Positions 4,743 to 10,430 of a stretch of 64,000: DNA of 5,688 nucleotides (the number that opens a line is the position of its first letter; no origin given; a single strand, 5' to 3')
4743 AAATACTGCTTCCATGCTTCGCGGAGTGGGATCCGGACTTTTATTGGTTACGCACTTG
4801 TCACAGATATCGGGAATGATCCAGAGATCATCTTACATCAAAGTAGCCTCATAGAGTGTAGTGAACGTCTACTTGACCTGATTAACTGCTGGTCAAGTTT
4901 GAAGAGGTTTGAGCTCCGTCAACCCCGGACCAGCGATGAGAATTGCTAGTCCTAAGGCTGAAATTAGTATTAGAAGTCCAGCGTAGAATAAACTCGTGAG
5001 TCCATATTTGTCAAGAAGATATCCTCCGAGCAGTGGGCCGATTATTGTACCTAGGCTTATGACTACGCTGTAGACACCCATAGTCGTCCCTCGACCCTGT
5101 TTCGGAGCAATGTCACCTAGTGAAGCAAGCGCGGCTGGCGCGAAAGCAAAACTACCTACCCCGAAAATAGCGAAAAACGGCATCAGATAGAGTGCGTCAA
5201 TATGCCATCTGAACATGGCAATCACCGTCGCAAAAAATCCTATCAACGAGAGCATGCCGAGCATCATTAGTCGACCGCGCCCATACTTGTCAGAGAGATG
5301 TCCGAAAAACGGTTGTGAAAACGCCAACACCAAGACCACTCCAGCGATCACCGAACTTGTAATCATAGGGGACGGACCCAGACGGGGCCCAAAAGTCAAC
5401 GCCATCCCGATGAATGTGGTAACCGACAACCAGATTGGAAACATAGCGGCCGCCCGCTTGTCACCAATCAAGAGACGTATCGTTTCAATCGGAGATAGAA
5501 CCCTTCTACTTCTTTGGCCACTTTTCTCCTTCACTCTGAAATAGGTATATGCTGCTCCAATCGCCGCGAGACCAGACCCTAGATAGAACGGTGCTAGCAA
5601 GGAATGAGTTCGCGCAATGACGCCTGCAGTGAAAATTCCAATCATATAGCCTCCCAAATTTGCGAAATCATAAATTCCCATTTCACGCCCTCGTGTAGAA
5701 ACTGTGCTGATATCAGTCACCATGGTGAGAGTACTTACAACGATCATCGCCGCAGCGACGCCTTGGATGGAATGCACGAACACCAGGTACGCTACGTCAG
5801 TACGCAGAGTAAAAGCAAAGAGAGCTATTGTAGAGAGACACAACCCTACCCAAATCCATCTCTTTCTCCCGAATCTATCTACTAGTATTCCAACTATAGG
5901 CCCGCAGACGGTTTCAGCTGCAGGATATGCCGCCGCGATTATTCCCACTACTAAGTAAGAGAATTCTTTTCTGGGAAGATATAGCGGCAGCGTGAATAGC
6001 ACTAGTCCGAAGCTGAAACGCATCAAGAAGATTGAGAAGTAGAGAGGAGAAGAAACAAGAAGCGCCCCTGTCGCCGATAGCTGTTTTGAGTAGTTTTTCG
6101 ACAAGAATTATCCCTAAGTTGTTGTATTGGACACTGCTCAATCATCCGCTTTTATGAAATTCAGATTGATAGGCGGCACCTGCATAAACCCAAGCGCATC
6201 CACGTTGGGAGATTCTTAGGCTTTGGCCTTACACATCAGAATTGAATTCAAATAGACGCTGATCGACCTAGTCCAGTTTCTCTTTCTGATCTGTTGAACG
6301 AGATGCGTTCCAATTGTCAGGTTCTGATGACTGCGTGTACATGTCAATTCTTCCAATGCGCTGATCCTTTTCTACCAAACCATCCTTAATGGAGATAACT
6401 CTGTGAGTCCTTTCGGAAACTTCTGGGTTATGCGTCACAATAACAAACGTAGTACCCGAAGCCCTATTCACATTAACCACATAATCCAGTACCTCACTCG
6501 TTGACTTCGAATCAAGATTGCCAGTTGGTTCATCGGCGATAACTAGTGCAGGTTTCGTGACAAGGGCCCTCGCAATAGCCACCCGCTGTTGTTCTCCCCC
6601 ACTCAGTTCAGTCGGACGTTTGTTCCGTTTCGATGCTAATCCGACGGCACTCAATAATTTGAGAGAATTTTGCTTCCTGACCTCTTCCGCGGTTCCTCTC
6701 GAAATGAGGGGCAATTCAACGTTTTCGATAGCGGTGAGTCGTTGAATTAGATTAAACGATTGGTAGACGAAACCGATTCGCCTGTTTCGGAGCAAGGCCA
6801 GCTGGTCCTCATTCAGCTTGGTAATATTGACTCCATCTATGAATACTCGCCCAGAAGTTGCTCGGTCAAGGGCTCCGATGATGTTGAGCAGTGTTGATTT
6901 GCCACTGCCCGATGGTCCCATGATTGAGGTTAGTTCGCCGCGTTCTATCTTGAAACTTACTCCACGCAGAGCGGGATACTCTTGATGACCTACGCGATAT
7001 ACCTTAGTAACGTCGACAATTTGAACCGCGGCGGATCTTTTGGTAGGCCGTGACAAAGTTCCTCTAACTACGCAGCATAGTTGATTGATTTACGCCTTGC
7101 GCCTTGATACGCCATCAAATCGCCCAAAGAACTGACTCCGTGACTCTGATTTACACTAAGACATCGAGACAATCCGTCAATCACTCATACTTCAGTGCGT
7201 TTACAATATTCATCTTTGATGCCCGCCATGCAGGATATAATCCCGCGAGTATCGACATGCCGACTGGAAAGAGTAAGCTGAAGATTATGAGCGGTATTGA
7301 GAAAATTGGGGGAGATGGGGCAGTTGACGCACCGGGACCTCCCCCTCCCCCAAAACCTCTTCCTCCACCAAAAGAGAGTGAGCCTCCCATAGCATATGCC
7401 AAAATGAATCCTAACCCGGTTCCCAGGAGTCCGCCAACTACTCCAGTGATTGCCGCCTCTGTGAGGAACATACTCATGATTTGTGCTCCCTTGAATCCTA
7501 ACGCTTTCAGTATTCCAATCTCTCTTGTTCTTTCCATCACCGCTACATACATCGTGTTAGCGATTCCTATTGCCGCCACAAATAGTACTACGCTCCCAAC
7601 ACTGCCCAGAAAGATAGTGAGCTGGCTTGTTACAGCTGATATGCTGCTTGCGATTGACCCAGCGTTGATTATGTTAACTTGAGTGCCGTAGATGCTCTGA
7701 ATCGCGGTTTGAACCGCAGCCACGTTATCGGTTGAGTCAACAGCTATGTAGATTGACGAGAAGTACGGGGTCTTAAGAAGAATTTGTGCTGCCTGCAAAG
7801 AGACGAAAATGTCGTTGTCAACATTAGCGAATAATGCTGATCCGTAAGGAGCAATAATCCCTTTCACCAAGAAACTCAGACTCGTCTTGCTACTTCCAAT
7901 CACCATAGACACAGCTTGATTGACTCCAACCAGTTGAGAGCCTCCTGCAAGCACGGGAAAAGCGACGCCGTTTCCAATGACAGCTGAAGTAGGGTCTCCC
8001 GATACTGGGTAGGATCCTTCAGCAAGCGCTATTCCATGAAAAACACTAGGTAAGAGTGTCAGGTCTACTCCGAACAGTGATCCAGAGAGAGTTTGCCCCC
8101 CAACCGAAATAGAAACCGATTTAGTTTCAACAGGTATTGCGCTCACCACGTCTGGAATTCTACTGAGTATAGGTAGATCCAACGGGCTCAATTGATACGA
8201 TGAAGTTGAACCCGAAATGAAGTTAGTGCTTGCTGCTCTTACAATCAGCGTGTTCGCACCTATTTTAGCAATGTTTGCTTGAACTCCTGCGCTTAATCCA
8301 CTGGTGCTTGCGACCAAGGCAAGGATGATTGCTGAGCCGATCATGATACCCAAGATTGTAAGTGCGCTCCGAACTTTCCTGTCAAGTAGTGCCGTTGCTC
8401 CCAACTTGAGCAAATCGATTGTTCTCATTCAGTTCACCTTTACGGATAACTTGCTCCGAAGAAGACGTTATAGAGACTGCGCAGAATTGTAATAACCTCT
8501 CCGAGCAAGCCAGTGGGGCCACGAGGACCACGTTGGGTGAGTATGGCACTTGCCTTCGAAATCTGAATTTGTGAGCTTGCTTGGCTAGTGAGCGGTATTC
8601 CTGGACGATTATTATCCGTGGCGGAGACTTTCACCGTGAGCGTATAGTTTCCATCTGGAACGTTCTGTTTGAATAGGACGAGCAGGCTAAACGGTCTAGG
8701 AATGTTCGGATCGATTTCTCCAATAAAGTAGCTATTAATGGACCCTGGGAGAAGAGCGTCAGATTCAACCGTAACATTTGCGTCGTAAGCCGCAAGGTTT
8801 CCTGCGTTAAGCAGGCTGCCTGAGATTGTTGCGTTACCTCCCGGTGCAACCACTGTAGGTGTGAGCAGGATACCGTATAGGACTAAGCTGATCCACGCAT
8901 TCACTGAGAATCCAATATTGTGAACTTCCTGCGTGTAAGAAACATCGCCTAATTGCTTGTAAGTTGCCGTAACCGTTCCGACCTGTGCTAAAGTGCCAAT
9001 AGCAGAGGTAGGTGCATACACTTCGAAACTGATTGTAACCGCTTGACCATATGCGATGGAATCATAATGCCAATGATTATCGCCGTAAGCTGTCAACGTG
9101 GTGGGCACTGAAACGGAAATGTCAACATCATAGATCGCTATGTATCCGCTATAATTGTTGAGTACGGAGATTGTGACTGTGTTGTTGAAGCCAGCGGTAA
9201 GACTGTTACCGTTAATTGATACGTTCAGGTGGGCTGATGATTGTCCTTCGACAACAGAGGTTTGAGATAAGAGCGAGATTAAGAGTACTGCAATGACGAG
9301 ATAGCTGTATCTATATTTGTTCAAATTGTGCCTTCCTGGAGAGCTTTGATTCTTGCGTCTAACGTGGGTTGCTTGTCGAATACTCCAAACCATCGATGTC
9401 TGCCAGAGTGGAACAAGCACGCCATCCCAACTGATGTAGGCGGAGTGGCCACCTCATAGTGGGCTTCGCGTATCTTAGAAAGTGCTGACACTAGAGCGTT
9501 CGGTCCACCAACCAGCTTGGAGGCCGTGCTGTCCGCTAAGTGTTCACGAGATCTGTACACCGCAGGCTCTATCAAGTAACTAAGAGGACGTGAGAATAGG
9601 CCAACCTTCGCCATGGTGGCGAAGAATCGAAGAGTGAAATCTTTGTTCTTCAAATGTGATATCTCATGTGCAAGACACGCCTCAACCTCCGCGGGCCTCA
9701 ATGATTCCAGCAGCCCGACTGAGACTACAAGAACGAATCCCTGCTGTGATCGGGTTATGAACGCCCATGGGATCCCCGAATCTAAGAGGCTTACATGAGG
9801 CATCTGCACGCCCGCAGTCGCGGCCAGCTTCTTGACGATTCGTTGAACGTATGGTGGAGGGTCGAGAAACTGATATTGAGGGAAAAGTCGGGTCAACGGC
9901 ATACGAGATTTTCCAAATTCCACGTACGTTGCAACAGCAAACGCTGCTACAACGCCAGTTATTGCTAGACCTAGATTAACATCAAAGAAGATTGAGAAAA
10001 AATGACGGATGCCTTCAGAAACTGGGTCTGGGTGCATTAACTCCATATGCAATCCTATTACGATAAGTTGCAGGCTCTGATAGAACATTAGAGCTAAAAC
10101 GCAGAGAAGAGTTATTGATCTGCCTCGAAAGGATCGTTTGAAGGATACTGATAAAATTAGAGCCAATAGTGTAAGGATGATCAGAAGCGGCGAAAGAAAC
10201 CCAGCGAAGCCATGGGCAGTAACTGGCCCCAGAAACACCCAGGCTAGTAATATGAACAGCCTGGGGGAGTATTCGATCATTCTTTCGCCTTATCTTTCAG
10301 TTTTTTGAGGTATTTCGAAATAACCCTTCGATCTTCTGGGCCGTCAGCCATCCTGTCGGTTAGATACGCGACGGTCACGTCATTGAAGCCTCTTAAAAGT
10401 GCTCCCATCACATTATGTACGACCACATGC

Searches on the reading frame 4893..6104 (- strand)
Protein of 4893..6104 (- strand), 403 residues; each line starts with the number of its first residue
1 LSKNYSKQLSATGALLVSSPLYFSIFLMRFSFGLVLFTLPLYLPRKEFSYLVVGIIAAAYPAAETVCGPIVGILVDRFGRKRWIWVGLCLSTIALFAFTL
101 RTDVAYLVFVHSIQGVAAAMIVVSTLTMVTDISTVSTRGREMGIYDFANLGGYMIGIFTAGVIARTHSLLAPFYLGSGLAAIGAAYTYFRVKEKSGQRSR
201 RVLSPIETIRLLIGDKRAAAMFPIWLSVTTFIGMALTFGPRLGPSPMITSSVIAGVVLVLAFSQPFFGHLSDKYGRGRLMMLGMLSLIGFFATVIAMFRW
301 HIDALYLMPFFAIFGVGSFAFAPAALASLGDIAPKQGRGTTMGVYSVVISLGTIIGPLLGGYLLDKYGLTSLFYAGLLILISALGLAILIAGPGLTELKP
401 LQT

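Call 33: search_protein_families(library=pfam, proteins=[window:4893-6104:-], max_evalue=0.001)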
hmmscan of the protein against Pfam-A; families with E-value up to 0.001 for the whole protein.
window:4893-6104:- (403 aa): 6 families
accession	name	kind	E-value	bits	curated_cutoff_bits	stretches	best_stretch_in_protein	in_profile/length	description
PF07690.21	MFS_1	-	1.3e-48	166.2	33.4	2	21-237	1-223/347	Major Facilitator Superfamily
PF00083.30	Sugar_tr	-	1.5e-11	44.3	22.3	2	250-392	49-188/452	Sugar (and other) transporter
PF12832.13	MFS_1_like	-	8.3e-11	42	25.2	2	39-121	22-108/373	MFS_1 like family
PF13347.12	MFS_2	-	4.4e-06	25.9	27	1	31-369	13-386/427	MFS/sugar transport protein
PF05977.19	MFS_3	-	4.6e-06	25.8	27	0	267-378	65-177/524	Transmembrane secretion effector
PF03209.21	PUCC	-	0.00022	20.8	21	0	271-367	268-363/401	PUCC protein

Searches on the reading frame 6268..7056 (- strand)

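Call 92: search_protein_families(library=pfam, proteins=[window:6268-7056:-], max_evalue=0.001)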
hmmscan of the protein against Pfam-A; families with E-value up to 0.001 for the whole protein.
window:6268-7056:- (262 aa): 5 families
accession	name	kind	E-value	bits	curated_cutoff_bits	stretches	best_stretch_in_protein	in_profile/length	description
PF00005.33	ABC_tran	-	4.3e-35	121.7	25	1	30-178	1-136/137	ABC transporter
PF02463.25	SMC_N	-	9.2e-08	32.2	40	1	41-224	25-212/220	RecF/RecN/SMC N terminal domain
PF13304.12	AAA_21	-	2.9e-07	31.3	27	0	148-213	235-302/304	AAA domain, putative AbiEii toxin, Type IV TA system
PF13555.12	AAA_29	-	4.3e-05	23.6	27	1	32-58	14-40/61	P-loop containing region of AAA domain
PF03193.22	RsgA_GTPase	-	0.00092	19.5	30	0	18-60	85-126/174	RsgA GTPase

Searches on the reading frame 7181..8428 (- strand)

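Call 30: search_protein_families(library=pfam, proteins=[window:7181-8428:-], max_evalue=0.001)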
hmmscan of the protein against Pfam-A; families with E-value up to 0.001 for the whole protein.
window:7181-8428:- (415 aa): 2 families
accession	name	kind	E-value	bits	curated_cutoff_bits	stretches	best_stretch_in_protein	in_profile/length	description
PF02687.27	FtsX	-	3.8e-22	79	25.5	1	277-408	3-120/120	FtsX-like permease C-terminal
PF12704.14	MacB_PCD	-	1.2e-19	71.9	27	1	21-245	1-206/207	MacB-like periplasmic core domain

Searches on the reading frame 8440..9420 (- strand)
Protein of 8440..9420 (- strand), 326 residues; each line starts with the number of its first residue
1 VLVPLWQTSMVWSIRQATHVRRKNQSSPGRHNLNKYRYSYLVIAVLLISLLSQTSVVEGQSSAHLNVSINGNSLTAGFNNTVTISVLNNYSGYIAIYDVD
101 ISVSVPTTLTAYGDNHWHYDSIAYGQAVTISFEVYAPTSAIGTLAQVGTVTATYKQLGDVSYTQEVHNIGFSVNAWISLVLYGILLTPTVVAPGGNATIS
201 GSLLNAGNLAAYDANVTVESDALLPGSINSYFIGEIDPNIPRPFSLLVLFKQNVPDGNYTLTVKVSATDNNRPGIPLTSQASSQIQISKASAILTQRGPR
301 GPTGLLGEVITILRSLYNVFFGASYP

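Call 30: search_protein_families(library=pfam, proteins=[window:8440-9420:-], max_evalue=0.001)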
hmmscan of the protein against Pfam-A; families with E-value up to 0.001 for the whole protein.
window:8440-9420:- (326 aa): 1 family
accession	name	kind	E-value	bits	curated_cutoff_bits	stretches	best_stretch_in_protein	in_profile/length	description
PF14728.12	PTHB1_GAE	-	0.00032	21.6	27.4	0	83-155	7-75/88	PTHB1 GAE domain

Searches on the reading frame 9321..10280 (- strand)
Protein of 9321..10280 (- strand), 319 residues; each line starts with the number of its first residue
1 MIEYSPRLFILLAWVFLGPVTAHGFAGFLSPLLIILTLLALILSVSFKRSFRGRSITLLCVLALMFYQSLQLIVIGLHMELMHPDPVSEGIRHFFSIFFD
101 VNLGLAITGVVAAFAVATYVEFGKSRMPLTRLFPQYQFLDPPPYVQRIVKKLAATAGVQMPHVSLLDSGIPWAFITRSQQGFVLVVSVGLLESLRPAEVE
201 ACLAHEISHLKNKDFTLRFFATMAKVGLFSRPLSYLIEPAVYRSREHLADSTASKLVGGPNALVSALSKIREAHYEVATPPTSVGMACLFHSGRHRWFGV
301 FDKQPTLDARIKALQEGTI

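Call 30: search_protein_families(library=pfam, proteins=[window:9321-10280:-], max_evalue=0.001)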
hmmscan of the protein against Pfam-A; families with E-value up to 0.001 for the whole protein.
window:9321-10280:- (319 aa): 2 families
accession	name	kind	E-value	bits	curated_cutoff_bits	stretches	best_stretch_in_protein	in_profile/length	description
PF01435.24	Peptidase_M48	-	1.5e-14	54.7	20.3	1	143-271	5-165/186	Peptidase family M48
PF05569.17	Peptidase_M56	-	1.2e-05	25.1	31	1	184-252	178-246/296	BlaR1 peptidase M56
